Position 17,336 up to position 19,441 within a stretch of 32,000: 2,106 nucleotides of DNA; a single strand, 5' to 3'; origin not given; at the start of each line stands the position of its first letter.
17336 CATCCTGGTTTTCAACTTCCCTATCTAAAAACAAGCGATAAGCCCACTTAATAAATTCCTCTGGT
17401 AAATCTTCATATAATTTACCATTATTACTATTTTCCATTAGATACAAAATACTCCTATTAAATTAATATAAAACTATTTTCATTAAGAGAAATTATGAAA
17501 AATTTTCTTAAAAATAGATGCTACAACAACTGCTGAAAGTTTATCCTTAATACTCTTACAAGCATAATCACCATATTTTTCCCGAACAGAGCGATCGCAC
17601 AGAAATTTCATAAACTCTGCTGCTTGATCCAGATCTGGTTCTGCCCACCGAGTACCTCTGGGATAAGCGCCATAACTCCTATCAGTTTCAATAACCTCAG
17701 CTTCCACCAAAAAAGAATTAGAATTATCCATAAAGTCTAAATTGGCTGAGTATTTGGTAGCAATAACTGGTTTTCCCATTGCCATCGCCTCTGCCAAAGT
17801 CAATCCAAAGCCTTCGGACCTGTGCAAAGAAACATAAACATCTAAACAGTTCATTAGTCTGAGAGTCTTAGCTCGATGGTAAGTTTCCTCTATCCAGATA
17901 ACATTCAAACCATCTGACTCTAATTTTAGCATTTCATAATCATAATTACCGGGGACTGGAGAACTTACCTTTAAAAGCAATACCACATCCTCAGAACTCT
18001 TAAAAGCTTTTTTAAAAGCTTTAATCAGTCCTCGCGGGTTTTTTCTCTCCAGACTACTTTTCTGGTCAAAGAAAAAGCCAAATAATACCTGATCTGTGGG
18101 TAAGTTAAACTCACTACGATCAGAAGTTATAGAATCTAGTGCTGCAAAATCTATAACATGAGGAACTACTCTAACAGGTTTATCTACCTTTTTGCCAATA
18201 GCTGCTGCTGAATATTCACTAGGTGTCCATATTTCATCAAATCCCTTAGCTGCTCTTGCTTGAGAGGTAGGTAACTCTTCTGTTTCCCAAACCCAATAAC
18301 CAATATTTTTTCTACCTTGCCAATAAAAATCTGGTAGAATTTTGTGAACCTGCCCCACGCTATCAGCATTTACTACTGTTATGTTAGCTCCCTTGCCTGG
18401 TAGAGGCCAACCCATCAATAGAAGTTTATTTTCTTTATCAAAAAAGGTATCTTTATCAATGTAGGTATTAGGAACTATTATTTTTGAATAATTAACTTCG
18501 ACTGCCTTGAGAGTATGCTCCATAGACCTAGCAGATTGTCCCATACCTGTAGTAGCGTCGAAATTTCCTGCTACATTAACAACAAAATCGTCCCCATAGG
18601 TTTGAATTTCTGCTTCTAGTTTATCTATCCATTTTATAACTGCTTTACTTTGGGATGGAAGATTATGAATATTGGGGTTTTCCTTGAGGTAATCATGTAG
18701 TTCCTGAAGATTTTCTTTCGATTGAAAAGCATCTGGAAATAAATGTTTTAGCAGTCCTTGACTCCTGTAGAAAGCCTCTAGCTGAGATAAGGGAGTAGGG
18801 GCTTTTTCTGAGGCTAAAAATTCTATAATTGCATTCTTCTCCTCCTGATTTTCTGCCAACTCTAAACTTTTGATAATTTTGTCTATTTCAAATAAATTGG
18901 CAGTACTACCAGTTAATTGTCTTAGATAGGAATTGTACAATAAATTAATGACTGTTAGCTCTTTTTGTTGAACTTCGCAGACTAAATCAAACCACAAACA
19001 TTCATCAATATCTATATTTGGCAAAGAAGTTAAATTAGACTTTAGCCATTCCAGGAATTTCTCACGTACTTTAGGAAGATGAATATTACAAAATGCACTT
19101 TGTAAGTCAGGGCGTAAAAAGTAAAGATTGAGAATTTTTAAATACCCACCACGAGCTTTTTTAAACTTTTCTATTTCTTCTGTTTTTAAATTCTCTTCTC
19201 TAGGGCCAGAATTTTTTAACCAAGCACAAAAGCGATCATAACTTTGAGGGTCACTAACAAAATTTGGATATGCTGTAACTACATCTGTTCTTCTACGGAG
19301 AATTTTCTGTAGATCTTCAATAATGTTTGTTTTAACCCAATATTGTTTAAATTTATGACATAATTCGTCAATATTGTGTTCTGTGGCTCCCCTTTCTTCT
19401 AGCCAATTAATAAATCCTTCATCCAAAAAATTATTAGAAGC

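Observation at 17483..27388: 3301-aa single polypeptide combining three unrelated glycosyltransferase folds with at least four TPR arrays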

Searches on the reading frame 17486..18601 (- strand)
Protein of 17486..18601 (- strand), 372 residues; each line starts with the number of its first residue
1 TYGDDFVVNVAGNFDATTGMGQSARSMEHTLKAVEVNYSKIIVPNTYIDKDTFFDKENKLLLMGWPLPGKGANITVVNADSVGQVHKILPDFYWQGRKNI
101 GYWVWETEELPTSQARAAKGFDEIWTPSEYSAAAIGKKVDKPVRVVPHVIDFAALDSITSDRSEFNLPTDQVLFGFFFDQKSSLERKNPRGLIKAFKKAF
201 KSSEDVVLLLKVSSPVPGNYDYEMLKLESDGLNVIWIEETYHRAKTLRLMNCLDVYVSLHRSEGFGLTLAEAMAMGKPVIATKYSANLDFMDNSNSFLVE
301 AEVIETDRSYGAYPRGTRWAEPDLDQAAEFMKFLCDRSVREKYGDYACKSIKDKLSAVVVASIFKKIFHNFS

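Call 7: search_protein_families(library=pfam, proteins=[window:17486-18601:-], max_evalue=1)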
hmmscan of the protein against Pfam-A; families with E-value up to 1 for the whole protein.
seq(372 aa): 4 families
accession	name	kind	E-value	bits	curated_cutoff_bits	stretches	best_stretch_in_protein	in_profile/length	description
PF00534.26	Glycos_transf_1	-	7.2e-13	48.9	26.4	1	185-300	26-141/172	Glycosyl transferases group 1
PF13692.12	Glyco_trans_1_4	-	4.8e-12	46.8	27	1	185-301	13-126/142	Glycosyl transferases group 1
PF20706.3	GT4-conflict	-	0.00047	19.7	26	1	243-309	272-339/385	Family 4 Glycosyltransferase in conflict systems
PF05693.19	Glycogen_syn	-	0.14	11.1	27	1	255-342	474-552/639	Glycogen synthase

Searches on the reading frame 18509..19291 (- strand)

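Call 7: search_protein_families(library=pfam, proteins=[window:18509-19291:-], max_evalue=1)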
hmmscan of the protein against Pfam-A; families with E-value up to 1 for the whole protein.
seq(261 aa): 2 families
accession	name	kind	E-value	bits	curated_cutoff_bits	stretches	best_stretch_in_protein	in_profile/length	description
PF15613.11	WSD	-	0.0084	16.7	25.4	1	11-38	37-64/69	Williams-Beuren syndrome DDT (WSD), D-TOX E motif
PF14497.11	GST_C_3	-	0.32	11.7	21.6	0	179-209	68-98/104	Glutathione S-transferase, C-terminal domain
